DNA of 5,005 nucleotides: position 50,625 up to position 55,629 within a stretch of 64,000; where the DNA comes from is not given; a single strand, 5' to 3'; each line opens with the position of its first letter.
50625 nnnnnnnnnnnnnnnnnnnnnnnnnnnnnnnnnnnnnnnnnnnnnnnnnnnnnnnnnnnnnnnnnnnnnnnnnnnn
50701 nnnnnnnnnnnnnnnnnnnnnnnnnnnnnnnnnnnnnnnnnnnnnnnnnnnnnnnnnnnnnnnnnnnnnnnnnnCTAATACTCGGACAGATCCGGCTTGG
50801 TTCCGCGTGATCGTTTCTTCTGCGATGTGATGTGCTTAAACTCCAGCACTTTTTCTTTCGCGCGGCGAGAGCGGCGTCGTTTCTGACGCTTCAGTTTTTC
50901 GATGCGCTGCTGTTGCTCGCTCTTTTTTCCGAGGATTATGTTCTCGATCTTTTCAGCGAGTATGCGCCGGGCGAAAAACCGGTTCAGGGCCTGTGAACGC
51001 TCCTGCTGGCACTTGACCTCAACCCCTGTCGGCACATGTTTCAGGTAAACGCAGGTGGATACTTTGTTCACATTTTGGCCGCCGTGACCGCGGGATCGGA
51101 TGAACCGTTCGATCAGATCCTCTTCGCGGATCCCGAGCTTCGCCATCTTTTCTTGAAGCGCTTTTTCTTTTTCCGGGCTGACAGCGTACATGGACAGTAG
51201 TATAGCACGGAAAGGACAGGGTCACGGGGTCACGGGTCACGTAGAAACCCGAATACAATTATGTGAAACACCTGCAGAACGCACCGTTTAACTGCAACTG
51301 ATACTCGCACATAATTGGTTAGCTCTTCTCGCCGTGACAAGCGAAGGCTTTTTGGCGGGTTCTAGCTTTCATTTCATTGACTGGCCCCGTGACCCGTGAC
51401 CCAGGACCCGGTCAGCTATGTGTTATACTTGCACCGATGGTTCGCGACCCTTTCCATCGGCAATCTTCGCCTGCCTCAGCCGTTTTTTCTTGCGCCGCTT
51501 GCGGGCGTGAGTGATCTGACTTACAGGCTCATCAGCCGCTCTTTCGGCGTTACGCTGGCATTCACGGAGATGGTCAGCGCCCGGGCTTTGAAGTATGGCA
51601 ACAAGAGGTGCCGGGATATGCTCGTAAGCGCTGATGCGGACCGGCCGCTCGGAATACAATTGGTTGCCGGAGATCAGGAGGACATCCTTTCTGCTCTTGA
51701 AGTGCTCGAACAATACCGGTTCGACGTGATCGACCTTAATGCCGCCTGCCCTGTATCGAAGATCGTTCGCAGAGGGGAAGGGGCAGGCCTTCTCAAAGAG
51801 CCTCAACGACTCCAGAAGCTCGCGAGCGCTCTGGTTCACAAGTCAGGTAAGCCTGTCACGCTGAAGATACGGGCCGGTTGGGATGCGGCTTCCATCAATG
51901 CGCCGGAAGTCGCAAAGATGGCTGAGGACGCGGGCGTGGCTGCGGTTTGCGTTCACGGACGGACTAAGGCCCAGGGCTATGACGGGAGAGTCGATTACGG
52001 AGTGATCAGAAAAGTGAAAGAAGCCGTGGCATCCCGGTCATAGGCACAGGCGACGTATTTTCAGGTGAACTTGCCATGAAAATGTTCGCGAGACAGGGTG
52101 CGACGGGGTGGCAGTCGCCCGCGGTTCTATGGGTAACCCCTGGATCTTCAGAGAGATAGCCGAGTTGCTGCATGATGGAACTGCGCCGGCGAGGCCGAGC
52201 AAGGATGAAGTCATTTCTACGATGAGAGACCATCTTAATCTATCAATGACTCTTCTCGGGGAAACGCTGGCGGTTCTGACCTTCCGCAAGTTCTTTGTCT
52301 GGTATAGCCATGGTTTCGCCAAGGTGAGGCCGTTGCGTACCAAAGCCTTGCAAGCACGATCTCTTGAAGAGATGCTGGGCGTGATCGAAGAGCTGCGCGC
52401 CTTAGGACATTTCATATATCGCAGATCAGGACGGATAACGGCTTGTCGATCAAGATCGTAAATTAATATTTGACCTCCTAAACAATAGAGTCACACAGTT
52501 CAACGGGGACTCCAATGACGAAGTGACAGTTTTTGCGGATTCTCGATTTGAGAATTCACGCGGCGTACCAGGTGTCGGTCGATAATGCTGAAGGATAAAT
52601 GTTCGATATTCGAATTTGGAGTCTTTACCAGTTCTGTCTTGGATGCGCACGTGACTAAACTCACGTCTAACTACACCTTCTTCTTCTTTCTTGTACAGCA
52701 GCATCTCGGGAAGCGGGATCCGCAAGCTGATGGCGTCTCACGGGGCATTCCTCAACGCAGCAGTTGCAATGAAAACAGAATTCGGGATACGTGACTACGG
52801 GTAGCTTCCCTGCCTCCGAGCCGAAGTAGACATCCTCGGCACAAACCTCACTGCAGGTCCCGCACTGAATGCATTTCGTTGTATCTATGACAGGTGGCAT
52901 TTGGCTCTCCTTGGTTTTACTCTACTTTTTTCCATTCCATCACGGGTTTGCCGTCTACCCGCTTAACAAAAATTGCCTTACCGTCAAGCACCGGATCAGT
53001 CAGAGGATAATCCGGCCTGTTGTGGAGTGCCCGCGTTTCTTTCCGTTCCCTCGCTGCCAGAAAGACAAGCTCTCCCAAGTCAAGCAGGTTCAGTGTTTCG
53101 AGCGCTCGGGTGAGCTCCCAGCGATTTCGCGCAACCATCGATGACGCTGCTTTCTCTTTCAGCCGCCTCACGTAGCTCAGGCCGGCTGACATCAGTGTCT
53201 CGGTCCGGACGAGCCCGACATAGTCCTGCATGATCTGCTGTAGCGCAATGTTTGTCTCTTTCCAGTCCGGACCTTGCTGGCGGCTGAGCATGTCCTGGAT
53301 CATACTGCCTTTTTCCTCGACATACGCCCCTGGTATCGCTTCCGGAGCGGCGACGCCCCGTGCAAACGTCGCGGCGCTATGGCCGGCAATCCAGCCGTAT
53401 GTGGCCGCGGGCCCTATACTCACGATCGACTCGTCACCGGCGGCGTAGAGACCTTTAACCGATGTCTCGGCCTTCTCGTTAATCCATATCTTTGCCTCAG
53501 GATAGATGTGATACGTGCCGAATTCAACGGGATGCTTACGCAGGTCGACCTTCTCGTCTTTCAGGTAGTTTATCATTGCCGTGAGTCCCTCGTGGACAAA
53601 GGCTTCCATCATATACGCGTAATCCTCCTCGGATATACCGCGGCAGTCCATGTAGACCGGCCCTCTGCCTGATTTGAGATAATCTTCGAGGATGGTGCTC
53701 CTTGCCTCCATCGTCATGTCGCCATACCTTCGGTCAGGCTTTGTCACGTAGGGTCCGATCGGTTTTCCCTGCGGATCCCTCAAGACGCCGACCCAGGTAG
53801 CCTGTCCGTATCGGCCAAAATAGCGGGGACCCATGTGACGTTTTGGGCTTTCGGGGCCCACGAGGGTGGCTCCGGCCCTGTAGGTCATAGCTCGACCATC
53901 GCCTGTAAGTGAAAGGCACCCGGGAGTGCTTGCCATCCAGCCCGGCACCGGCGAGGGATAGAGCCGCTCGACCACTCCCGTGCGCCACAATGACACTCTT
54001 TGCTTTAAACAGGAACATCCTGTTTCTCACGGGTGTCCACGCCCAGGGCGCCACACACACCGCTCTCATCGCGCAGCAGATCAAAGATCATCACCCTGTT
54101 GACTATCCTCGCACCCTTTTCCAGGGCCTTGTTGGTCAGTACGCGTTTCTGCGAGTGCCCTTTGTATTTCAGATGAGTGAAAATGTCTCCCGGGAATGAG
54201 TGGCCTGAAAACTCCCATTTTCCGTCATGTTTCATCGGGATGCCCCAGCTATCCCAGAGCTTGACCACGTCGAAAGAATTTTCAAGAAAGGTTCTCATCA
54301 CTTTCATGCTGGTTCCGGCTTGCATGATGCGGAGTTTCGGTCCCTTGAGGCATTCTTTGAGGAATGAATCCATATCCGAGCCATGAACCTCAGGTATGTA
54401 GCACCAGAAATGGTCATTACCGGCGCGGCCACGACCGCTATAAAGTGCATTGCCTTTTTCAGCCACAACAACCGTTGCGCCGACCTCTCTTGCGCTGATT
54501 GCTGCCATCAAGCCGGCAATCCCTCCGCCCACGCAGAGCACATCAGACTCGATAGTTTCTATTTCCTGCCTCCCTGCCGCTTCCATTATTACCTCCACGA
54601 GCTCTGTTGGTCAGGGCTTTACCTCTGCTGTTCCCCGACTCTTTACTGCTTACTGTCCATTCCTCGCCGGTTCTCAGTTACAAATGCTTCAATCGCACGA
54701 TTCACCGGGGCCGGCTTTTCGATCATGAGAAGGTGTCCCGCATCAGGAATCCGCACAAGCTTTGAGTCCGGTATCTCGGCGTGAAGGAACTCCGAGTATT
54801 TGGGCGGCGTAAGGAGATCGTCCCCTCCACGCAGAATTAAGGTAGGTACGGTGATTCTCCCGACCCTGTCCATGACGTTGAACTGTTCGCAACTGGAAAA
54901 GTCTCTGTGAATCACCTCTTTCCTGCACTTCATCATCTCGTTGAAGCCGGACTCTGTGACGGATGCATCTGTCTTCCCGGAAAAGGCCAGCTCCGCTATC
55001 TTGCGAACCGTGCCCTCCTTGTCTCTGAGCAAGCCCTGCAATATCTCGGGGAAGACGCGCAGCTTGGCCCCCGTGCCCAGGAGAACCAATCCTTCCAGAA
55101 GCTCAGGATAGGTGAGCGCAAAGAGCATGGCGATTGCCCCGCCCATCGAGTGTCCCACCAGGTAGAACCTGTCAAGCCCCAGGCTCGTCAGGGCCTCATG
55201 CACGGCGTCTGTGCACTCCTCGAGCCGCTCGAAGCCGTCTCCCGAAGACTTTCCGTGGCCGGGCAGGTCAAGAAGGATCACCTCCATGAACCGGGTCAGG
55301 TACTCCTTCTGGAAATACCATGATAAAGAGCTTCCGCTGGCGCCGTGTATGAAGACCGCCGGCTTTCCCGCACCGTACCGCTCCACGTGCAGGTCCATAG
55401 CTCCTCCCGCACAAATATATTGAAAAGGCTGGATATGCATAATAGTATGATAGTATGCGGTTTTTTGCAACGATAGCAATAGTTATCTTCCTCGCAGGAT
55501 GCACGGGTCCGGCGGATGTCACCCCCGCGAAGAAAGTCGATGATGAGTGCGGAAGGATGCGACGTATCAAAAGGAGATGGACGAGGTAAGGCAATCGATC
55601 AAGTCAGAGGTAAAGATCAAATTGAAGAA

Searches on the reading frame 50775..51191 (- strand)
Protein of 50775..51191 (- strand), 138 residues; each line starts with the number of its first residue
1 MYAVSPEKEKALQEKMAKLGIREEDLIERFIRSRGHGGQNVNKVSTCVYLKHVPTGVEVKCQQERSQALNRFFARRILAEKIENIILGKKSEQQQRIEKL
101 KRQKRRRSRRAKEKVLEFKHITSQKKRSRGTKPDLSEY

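Call 77: search_protein_families(library=pfam, proteins=[window:50775-51191:-], max_evalue=0.001)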
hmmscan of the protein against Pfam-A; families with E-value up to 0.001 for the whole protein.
window:50775-51191:- (138 aa): 1 family
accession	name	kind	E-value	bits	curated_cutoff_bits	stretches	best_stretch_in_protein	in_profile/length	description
PF00472.26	RF-1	-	2.1e-24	86.2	35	1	19-116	5-103/116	RF-1 domain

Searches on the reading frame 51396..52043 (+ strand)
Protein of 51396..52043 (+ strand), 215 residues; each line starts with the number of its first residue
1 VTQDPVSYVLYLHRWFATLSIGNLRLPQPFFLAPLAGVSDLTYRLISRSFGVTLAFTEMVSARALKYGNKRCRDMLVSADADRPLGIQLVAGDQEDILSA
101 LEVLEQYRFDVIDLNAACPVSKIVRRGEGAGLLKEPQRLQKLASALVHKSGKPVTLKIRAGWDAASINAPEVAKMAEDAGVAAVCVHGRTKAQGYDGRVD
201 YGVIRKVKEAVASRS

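Call 58: search_protein_families(library=pfam, proteins=[window:51396-52043:+], max_evalue=0.00001)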
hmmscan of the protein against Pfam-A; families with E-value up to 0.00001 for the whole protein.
window:51396-52043:+ (215 aa): 1 family
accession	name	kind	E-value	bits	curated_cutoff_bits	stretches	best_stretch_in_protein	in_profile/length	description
PF01207.24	Dus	-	2.8e-47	161.8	20.4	1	32-211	2-183/311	Dihydrouridine synthase (Dus)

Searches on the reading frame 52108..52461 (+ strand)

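Call 77: search_protein_families(library=pfam, proteins=[window:52108-52461:+], max_evalue=0.001)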
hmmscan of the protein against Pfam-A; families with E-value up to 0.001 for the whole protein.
window:52108-52461:+ (117 aa): 1 family
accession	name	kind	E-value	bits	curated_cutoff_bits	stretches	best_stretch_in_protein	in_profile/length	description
PF01207.24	Dus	-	7.4e-07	29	20.4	1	3-89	213-298/311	Dihydrouridine synthase (Dus)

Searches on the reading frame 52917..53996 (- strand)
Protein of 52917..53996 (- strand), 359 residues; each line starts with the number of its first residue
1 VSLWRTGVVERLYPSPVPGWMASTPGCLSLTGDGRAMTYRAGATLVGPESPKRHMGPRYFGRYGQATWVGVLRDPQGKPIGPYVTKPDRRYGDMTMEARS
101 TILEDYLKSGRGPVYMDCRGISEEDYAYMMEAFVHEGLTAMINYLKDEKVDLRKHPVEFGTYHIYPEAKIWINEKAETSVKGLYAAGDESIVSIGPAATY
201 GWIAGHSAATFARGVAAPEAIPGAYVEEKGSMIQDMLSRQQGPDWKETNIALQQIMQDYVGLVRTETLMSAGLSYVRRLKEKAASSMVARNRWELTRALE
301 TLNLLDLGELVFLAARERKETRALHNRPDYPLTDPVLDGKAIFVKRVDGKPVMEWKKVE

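Call 58: search_protein_families(library=pfam, proteins=[window:52917-53996:-], max_evalue=0.00001)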
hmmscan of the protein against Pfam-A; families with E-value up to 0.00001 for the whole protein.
window:52917-53996:- (359 aa): 1 family
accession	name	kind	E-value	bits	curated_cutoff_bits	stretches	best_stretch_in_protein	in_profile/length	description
PF02910.25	Succ_DH_flav_C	-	4.1e-15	56.3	20.8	1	251-358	3-116/130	Fumarate reductase flavoprotein C-term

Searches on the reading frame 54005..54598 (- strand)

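Call 58: search_protein_families(library=pfam, proteins=[window:54005-54598:-], max_evalue=0.00001)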
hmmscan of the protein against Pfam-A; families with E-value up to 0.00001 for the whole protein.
window:54005-54598:- (197 aa): 2 families
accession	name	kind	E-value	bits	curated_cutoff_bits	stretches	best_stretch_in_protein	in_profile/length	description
PF00890.30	FAD_binding_2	-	1.2e-10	41.6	20.4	1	19-188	1-182/414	FAD binding domain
PF03486.20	HI0933_like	-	6.3e-06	26.3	50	1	19-54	2-42/244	HI0933-like protein Rossmann domain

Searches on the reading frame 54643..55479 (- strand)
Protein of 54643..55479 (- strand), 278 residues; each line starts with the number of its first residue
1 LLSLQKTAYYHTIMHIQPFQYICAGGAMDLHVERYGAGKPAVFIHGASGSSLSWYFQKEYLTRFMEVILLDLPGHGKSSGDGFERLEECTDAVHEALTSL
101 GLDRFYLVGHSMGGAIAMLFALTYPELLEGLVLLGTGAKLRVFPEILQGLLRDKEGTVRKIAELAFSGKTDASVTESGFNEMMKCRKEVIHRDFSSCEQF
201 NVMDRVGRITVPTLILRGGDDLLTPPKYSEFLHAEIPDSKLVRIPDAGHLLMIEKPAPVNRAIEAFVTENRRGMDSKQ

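Call 58: search_protein_families(library=pfam, proteins=[window:54643-55479:-], max_evalue=0.00001)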
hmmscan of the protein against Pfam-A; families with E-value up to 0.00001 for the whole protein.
window:54643-55479:- (278 aa): 5 families
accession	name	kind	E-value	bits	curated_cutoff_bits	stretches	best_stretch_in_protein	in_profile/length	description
PF00561.26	Abhydrolase_1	-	4.3e-33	115.4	25.8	2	42-153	4-123/245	alpha/beta hydrolase fold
PF12697.13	Abhydrolase_6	-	4.1e-26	93.4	26.3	1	42-262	2-217/217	Alpha/beta hydrolase family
PF12146.15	Hydrolase_4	-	1.1e-19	71.2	27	1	65-255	32-238/239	Serine aminopeptidase, S33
PF00975.26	Thioesterase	-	1.1e-06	29.5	26.4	1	43-125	5-88/226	Thioesterase domain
PF03096.20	Ndr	-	2.6e-06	26.8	23.3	0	73-141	64-137/283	Ndr family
